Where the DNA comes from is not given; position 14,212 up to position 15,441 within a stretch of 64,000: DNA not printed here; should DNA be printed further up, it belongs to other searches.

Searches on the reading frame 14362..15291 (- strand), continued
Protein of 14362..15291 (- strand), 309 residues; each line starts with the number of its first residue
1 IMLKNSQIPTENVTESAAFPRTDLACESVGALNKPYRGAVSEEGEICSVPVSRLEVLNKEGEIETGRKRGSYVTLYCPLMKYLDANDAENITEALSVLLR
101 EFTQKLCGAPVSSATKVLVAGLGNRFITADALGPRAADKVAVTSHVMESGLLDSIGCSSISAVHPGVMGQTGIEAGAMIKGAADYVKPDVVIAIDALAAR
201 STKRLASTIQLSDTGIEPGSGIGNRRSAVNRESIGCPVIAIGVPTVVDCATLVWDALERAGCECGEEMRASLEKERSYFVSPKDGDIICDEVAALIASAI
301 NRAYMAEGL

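Call 92: search_protein_representatives(protein=P0136)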
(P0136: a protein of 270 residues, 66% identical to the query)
Query: 270 residues. Proteins with E-value up to 0.001 (for the whole library): 911; up to 1e-10: 326; up to 1e-30: 117. The best 150 are listed.
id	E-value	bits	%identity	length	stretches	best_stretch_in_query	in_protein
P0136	1.6e-176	601.0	100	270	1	1-270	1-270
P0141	2.1e-160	548.2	92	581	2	1-197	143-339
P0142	4.1e-105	367.0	67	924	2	5-189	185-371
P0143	1.8e-98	345.3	78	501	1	2-202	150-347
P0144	3.0e-98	344.5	62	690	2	4-209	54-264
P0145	5.4e-97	340.4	79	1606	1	1-192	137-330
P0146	2.3e-96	338.4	76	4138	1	2-198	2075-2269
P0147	4.9e-95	334.0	78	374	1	6-195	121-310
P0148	1.3e-94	332.7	72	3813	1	1-203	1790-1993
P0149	2.7e-94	331.6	75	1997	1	1-193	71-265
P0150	1.2e-93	329.5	79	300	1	6-183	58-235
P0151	2.5e-91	321.9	76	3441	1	4-187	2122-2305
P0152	3.6e-90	318.1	76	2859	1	8-192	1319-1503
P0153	7.4e-86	304.0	70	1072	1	8-195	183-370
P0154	2.3e-85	302.4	65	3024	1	1-203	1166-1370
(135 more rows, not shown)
